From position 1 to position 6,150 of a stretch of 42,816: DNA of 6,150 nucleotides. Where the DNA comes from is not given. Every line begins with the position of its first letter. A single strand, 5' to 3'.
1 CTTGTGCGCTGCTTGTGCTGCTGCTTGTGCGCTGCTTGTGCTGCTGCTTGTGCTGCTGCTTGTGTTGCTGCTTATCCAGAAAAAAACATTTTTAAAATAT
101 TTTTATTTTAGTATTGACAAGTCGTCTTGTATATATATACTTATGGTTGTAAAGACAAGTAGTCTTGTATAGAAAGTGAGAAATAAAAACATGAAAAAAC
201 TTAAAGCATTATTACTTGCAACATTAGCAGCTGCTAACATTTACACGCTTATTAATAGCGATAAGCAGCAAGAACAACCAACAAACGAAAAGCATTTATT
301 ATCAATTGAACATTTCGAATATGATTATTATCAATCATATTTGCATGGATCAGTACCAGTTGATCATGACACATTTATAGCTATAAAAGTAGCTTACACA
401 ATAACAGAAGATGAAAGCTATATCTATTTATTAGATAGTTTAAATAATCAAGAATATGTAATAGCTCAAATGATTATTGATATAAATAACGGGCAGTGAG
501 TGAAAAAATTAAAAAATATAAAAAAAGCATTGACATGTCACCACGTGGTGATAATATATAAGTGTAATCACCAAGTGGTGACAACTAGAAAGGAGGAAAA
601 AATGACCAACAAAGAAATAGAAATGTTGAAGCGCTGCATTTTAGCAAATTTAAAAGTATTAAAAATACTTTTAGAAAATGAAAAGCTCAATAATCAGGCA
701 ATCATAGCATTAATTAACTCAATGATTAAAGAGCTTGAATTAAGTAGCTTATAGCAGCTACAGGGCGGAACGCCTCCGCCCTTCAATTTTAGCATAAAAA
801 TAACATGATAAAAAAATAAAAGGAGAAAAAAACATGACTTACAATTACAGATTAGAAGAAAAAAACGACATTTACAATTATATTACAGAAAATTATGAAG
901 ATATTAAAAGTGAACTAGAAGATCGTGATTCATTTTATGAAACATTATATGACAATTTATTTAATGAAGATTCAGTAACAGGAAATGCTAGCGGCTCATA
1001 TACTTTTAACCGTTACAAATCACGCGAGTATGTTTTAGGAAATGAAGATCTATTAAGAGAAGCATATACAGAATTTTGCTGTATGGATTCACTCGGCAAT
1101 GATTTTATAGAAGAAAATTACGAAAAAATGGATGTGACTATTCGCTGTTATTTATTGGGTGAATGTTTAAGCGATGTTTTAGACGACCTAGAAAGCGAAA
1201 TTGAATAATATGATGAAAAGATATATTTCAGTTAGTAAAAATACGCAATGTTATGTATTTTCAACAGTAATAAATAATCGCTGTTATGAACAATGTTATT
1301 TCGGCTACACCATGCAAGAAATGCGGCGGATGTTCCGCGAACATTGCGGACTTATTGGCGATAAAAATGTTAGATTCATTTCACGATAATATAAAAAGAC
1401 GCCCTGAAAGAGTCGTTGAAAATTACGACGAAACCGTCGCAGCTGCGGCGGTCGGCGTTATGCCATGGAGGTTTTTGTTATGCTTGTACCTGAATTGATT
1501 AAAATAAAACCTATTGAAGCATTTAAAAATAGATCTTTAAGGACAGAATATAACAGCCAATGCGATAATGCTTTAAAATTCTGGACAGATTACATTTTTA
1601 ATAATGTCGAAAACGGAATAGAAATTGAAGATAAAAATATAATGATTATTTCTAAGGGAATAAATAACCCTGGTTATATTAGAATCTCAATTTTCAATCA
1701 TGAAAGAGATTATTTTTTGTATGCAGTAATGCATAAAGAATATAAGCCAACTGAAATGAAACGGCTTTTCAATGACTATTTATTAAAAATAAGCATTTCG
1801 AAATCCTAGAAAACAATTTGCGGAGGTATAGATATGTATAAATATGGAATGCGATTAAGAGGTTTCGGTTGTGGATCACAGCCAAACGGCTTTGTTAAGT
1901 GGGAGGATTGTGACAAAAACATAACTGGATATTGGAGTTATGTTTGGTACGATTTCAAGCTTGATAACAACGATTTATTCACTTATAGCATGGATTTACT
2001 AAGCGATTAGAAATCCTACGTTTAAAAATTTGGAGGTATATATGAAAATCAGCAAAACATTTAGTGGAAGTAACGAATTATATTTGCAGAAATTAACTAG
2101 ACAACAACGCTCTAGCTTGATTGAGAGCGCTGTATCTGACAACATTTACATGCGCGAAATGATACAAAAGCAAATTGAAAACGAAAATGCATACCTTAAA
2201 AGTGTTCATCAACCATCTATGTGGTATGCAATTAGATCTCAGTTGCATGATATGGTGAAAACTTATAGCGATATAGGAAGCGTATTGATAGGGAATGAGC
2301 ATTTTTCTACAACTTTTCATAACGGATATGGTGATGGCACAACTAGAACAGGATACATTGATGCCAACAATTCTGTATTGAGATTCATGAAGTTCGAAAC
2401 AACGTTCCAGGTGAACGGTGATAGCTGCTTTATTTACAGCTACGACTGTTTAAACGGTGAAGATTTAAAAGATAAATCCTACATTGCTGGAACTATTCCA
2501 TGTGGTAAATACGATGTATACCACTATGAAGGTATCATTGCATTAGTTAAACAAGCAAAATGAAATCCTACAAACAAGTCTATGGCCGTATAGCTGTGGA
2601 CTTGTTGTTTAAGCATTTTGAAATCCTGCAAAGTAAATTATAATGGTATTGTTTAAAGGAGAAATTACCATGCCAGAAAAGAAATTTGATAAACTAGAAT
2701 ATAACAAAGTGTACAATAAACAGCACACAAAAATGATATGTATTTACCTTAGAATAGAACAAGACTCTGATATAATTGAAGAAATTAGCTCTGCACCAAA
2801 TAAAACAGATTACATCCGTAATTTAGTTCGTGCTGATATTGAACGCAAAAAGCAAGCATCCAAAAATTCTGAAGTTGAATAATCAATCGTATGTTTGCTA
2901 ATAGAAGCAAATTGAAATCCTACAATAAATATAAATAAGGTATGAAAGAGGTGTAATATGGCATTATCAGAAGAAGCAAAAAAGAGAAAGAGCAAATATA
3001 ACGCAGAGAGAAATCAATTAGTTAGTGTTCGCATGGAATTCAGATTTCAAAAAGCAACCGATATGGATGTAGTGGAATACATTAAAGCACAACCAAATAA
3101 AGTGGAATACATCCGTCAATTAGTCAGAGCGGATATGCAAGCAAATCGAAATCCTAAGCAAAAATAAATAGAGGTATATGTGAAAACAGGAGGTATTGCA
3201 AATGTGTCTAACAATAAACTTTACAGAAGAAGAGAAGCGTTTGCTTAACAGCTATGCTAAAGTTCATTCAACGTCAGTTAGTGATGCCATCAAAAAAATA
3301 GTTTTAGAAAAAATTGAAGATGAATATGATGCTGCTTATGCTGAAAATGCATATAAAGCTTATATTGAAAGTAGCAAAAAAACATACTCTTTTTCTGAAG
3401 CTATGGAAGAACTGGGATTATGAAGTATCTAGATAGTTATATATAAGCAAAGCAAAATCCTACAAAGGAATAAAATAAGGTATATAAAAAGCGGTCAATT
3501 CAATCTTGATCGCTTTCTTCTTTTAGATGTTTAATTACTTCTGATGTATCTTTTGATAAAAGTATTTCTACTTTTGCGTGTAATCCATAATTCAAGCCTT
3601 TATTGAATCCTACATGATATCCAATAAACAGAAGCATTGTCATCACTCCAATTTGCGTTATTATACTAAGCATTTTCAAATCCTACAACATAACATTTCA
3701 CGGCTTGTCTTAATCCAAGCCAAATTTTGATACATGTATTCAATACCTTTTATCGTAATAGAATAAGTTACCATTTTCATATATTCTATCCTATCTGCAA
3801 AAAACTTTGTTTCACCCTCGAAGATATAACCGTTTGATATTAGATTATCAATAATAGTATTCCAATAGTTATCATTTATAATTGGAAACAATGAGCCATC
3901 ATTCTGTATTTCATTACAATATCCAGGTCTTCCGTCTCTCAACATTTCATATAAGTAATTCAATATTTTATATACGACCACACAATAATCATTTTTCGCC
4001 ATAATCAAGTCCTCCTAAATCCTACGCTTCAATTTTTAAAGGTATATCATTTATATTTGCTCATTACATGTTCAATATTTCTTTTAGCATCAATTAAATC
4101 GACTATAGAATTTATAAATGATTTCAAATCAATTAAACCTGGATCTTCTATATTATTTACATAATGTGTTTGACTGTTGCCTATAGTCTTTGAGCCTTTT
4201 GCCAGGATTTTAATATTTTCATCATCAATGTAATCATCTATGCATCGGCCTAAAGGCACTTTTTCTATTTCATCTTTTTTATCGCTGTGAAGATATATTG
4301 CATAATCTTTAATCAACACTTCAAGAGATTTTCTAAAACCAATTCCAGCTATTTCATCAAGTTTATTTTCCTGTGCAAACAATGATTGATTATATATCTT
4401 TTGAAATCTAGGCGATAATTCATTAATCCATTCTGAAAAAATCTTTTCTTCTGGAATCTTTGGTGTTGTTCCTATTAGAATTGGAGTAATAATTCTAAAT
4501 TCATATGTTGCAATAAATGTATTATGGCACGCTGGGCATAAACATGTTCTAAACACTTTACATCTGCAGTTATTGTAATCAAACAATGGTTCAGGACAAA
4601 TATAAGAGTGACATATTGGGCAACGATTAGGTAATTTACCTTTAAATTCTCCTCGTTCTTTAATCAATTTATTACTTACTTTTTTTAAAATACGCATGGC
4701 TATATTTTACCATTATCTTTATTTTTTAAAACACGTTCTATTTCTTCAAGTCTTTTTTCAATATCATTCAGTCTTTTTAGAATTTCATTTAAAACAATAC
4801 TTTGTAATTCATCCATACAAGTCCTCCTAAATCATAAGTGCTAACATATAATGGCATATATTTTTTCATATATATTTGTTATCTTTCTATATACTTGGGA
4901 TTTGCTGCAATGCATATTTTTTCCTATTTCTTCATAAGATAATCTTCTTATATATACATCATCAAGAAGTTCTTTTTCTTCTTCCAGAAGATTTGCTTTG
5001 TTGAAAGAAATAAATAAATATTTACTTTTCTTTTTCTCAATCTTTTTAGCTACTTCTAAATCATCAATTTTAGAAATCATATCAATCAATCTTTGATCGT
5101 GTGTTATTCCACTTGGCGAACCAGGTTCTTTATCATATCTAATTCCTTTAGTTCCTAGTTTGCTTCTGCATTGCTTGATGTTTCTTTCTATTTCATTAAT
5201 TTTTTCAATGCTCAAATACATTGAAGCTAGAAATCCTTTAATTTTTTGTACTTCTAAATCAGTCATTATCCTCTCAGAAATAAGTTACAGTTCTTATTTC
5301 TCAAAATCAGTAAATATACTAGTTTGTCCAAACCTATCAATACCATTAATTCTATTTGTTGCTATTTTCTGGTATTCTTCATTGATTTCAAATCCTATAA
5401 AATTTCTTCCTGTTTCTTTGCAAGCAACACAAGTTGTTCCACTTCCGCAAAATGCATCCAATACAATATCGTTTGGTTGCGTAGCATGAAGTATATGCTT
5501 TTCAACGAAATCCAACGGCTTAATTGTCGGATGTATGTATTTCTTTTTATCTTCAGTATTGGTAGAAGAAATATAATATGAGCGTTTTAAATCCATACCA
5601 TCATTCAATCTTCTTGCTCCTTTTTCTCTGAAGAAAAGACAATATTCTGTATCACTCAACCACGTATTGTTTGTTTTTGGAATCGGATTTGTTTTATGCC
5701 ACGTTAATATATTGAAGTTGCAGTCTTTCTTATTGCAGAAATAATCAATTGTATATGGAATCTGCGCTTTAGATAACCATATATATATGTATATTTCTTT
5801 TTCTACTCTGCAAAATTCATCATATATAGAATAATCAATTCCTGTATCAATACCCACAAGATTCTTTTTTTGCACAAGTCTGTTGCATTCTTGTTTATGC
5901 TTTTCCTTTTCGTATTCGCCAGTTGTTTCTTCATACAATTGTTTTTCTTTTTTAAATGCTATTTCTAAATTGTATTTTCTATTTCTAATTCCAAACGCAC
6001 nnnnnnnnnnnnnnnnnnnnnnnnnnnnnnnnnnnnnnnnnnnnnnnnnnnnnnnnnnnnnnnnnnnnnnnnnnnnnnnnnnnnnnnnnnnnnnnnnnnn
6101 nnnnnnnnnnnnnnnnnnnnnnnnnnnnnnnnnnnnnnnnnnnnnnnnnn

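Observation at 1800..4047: Eight same-orientation copies of a two-block element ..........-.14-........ punctuate the small-gene array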

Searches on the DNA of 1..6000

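Call 43: search_rna_families(source=window, start=1, end=6000, threshold=evalue, max_evalue=5)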
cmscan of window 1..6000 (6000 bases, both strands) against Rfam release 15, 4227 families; matches with E-value up to 5: 5.
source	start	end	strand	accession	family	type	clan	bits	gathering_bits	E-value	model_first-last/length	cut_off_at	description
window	744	836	+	RF02980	freshwater-2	Cis-reg;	-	26.1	49.9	0.74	1-84/84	no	freshwater-2 RNA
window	1631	1677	+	RF02844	RefA9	Gene; antisense;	-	24.1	49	2.3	1-64/64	no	Enterococcus sRNA A9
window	3352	3441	-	RF01198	snoR69Y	Gene; snRNA; snoRNA; CD-box;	CL00051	23.8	45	0.75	1-99/99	no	Small nucleolar RNA snoR69Y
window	3127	3229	+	RF01932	bxd_4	Gene; lncRNA;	-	22.4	40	1.1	1-106/106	no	Bithoraxoid conserved region 4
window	525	599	-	RF00685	mir-36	Gene; miRNA;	CL00088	17.7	48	4.8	1-103/103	no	mir-36 microRNA precursor family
